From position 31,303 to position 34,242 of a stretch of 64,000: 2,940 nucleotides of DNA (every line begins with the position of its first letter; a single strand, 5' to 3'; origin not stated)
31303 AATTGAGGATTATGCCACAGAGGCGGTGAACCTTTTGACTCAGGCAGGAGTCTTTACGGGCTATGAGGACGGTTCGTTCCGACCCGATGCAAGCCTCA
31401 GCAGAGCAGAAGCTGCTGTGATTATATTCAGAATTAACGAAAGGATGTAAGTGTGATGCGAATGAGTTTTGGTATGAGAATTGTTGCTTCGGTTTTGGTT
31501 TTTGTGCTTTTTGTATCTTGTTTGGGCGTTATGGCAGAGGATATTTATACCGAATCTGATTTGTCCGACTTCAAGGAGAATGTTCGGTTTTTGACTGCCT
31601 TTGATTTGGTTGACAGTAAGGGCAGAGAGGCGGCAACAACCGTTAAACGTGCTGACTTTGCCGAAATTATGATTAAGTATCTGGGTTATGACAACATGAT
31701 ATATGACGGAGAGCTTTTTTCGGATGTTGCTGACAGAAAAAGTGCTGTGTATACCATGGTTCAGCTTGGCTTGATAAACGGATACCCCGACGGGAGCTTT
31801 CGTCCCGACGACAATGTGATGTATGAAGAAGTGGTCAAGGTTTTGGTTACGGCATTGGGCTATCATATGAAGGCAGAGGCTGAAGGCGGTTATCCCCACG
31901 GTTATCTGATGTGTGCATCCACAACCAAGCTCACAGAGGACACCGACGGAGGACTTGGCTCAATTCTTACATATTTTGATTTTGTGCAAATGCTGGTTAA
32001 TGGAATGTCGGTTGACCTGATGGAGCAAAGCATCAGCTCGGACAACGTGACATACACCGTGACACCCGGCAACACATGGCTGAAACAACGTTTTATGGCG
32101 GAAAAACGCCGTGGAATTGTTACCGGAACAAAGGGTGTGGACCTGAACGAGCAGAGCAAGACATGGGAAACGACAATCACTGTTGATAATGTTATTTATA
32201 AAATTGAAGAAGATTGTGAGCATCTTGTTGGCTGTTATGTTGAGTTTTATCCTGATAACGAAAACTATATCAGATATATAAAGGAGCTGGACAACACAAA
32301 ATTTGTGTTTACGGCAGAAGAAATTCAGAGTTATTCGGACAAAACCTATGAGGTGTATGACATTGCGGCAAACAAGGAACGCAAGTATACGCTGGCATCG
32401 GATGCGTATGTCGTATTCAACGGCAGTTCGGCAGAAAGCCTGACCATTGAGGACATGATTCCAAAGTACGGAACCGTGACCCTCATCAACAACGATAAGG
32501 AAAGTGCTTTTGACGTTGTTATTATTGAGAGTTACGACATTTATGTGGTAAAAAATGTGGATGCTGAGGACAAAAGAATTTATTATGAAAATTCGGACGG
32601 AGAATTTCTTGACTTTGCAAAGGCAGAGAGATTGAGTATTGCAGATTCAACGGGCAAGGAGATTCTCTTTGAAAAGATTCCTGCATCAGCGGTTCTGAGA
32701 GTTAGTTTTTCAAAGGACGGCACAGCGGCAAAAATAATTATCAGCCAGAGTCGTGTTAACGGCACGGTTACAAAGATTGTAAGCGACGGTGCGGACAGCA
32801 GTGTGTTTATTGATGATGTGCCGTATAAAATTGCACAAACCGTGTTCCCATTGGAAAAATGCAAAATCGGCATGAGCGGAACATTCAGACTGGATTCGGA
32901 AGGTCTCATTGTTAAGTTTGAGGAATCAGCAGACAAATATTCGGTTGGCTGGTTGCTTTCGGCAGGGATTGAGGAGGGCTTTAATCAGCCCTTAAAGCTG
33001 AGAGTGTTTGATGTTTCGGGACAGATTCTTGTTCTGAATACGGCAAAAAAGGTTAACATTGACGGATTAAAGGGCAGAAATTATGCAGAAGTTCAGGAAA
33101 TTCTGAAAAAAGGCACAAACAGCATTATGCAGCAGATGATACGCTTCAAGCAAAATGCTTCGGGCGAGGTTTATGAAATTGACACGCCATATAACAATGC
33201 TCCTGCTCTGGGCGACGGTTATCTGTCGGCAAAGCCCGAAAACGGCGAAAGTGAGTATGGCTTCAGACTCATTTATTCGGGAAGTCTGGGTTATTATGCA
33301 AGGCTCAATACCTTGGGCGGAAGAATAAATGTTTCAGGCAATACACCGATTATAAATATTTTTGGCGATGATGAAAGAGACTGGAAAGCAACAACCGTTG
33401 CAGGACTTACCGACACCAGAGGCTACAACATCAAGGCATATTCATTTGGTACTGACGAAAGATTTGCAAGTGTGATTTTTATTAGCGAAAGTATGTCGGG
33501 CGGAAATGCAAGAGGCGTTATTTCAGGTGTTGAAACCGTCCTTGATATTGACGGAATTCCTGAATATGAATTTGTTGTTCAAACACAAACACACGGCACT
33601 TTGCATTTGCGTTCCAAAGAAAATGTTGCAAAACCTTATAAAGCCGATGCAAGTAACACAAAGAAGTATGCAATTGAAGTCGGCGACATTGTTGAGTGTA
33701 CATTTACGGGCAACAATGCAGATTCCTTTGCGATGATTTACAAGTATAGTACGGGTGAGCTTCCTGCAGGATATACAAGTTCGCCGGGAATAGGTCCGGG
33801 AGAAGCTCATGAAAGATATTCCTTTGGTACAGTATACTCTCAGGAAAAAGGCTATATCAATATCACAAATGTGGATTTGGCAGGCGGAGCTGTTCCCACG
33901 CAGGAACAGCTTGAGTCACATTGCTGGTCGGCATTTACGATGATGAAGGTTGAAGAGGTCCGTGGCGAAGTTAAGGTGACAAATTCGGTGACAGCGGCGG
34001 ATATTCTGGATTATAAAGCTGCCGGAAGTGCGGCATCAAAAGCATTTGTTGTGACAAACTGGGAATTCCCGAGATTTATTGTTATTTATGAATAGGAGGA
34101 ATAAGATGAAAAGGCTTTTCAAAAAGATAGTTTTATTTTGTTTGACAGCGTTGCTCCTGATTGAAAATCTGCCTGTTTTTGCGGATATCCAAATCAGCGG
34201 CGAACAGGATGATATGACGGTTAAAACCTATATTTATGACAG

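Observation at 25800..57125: Polysaccharide-utilisation-type locus with an unusual front end of SLH-anchored and giant secreted proteins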

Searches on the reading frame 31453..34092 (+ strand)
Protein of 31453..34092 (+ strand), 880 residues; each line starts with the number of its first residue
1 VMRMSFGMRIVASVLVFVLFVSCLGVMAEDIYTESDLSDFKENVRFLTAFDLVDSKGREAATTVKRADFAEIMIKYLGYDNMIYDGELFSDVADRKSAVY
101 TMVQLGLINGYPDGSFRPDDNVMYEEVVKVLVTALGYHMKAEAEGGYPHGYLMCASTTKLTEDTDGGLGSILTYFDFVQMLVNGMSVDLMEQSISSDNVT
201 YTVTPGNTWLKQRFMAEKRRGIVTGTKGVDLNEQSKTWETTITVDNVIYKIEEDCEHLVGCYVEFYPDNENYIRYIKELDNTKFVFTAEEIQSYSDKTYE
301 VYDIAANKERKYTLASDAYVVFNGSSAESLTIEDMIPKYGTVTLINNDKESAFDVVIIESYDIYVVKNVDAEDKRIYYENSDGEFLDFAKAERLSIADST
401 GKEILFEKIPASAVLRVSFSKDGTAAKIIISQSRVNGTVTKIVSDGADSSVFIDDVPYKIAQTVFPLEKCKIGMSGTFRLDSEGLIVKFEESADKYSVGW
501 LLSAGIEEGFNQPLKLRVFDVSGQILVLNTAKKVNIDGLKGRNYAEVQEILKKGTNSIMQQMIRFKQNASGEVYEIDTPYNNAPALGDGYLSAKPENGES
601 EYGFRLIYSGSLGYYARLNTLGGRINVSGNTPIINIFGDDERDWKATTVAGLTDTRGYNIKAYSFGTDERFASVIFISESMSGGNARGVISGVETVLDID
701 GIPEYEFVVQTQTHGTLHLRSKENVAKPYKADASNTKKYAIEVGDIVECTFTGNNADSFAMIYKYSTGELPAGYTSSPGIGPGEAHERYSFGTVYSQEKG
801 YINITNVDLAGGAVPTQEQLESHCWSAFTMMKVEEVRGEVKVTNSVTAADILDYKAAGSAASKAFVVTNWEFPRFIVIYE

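Call 3: search_protein_families(library=pfam, proteins=[window:31453-34092:+], max_evalue=0.01)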
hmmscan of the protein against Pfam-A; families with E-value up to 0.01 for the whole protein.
window:31453-34092:+ (880 aa): 2 families
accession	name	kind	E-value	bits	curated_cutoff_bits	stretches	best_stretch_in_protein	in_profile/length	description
PF00395.25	SLH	-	1.3e-08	35.1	20.8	1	89-126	2-42/44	S-layer homology domain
PF17804.6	TSP_NTD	-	0.0073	17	26.4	0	272-329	24-79/188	Tail specific protease N-terminal domain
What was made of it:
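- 31453..34095 (+): SLH880: signal peptide, N-terminal SLH region, then ~680 aa with no recognisable domain. It is the conserved partner of SLH1002. SLH by Pfam (call 3).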

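Call 7: search_protein_families(library=ncbifam, proteins=[window:31453-34092:+], max_evalue=0.01)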
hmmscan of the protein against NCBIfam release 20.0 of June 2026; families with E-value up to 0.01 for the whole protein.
window:31453-34092:+ (880 aa): 0 families

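Call 56: find_homologous_proteins(query=window:31870-34092:+, max_evalue=0.00001)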
Query window:31870-34092:+ (741 aa): 19 proteins with E <= 0.00001 among 8000 candidates.
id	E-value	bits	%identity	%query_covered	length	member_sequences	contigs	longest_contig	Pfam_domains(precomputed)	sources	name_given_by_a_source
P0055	0.0e+0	1657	100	100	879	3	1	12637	PF00395.26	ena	-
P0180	3.3e-162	559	40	100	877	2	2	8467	-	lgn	-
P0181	7.4e-147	509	39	100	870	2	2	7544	PF00395.26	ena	-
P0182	1.6e-144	501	37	100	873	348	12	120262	-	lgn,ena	-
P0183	7.1e-141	489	36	100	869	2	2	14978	-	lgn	-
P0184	2.2e-138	481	36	100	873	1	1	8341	PF00395.26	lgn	-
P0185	2.2e-134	467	38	100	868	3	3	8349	-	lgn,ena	-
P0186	2.8e-126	441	36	100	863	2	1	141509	PF00395.26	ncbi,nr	ncbi:MAG: S-layer homology domain-containing protein [Clostridia bacterium]|nr:S-layer homology doma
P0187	3.4e-66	242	29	99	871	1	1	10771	PF00395.26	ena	-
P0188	2.9e-26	110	25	82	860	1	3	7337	PF00395.26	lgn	-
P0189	7.4e-23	99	25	62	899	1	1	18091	PF00395.26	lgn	-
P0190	1.2e-22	98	25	64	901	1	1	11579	PF00395.26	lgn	-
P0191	6.5e-22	96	26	60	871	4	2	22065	PF00395.26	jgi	-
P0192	2.6e-15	74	23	62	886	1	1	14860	PF00395.26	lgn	-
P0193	4.8e-15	73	22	62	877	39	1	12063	-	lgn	-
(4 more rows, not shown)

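Call 57: find_encoding_contigs(protein=P0186, flank=10000, max_places=2)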
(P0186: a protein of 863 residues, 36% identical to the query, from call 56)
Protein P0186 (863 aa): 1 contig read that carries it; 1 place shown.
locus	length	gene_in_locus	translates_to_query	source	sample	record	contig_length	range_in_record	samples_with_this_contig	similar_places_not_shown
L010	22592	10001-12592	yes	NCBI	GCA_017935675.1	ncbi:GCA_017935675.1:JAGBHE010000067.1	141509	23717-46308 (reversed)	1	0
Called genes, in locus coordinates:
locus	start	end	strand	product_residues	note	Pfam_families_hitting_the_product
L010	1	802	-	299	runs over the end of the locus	PF00892:EamA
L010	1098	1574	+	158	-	PF06177:QueT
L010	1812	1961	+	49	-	PF00471:Ribosomal_L33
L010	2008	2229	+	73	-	PF00584:SecE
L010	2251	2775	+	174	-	PF02357:NusG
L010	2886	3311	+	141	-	PF03946:Ribosomal_L11_N, PF00298:Ribosomal_L11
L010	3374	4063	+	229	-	PF00687:Ribosomal_L1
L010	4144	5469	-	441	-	PF28263:MPN454_MG319 (faint), PF06580:His_kinase, PF02518:HATPase_c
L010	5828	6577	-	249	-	PF00072:Response_reg, PF12833:HTH_18, PF00165:HTH_AraC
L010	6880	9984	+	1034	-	PF00395:SLH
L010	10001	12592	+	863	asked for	PF00395:SLH (weak)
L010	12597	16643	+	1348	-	PF22585:Sialidase-like_CBM (faint), PF14307:Glyco_tran_WbsX, PF07833:Cu_amine_oxidN1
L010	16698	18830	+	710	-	PF13205:Big_5 (faint)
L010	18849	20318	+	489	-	PF12010:DUF3502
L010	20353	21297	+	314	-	PF00528:BPD_transp_1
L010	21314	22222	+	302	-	PF00528:BPD_transp_1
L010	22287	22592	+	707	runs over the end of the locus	PF00933:Glyco_hydro_3, PF01915:Glyco_hydro_3_C, PF14310:Fn3-like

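Call 58: find_encoding_contigs(protein=P0182, flank=10000, max_places=2)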
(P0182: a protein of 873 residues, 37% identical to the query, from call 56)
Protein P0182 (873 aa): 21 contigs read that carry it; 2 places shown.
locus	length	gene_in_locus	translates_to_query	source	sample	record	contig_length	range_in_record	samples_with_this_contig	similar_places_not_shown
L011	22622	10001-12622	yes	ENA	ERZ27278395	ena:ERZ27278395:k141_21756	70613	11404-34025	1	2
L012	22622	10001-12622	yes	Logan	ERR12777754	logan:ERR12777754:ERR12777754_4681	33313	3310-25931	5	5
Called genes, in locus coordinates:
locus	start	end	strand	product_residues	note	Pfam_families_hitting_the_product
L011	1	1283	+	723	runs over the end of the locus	PF08531:Bac_rhamnosid_N, PF05592:Bac_rhamnosid, PF17389:Bac_rhamnosid6H, PF17390:Bac_rhamnosid_C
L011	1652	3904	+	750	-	PF03636:Glyco_hydro_65N, PF03632:Glyco_hydro_65m, PF03633:Glyco_hydro_65C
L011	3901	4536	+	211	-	PF00702:Hydrolase, PF13419:HAD_2, PF13242:Hydrolase_like (weak)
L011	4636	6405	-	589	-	PF06580:His_kinase, PF02518:HATPase_c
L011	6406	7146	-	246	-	PF00072:Response_reg, PF12833:HTH_18, PF00165:HTH_AraC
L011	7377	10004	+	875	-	PF00395:SLH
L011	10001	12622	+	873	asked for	-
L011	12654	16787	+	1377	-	PF22585:Sialidase-like_CBM (faint), PF14307:Glyco_tran_WbsX (faint), PF07833:Cu_amine_oxidN1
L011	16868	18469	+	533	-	PF02368:Big_2, PF26182:Ig_NUP210_5th, PF26918:Ig_Eae (weak), PF22359:Big-like (faint)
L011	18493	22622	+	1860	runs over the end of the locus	PF02368:Big_2, PF22359:Big-like (faint), PF26182:Ig_NUP210_5th (faint), PF02368:Big_2, PF26918:Ig_Eae (weak)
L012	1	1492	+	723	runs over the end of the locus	PF08531:Bac_rhamnosid_N, PF05592:Bac_rhamnosid, PF17389:Bac_rhamnosid6H, PF17390:Bac_rhamnosid_C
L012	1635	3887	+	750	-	PF03636:Glyco_hydro_65N, PF03632:Glyco_hydro_65m, PF03633:Glyco_hydro_65C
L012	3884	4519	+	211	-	PF00702:Hydrolase, PF13419:HAD_2, PF13242:Hydrolase_like (weak)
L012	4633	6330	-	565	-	PF06580:His_kinase, PF02518:HATPase_c (weak)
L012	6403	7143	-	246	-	PF00072:Response_reg, PF12833:HTH_18, PF00165:HTH_AraC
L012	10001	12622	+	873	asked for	-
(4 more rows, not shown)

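Call 67: search_solved_structures(query=A4, max_evalue=10, show_alignments=0)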
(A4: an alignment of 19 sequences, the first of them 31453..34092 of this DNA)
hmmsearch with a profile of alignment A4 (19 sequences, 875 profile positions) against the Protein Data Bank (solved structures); distinct sequences matched with E-value up to 10: 12.
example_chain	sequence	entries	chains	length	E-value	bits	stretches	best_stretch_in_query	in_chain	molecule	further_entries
6bt4_A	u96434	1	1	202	2.9e-19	71.9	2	81-135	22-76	S-layer protein sap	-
3pyw_A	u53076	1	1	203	6.6e-19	70.7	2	82-135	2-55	S-layer protein sap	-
9g93_A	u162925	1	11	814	2e-15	59.2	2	73-135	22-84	S-layer protein sap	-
6cwc_A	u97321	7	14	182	8e-13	50.6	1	31-178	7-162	Surface (S-) layer glycoprotein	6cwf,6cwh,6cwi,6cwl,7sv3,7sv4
6cwm_A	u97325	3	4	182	7.9e-12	47.3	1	31-178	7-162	Surface (S-) layer glycoprotein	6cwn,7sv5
6cwr_A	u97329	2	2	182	1.2e-11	46.7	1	31-178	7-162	Surface (S-) layer glycoprotein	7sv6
8bys_A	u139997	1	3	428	3.8e-11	45.1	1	63-140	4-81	S-layer homology domain-containing protein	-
8bz2_A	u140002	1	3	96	1.9e-10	42.8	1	83-141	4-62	S-layer homology domain-containing protein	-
8bym_A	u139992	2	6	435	8.7e-10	40.6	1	80-140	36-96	S-layer homology domain-containing protein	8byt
7zgx_A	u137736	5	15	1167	0.00018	23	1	83-134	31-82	S-layer protein SlpA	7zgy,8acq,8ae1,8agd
4ut5_A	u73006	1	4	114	0.24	12.7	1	649-728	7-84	LECB LECTIN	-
2i18_A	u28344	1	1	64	0.25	12.6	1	535-575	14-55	Calcium-binding protein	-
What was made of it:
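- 31453..34095 (+): The family profile matches the Sap/SpaA SLH region only (call 67).
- On SLH-anchored surface proteins: The SLH880 family profile matches the Sap and SpaA SLH regions over positions 31-178 (call 67).
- SLH880 has the N-terminal-SLH architecture of true S-layer proteins such as Sap (call 67).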

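Call 68: search_protein_families(library=pfam, alignment_id=A4, max_evalue=0.01)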
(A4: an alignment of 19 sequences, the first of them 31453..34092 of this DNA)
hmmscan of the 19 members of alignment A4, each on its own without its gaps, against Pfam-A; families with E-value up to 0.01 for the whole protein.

A. member 1, window:31453-34092:+ (880 aa): 2 families
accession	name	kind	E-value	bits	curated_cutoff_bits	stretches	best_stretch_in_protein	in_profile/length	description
PF00395.25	SLH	-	1.3e-08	35.1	20.8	1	89-126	2-42/44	S-layer homology domain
PF17804.6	TSP_NTD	-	0.0073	17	26.4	0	272-329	24-79/188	Tail specific protease N-terminal domain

B. families by the number of members that match (of 19 scanned): 3 families
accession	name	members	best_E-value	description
PF00395.25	SLH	18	4.4e-28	S-layer homology domain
PF23627.1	LisH_WDR26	1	0.0047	WDR26 Lis-homology motif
PF17804.6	TSP_NTD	1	0.0073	Tail specific protease N-terminal domain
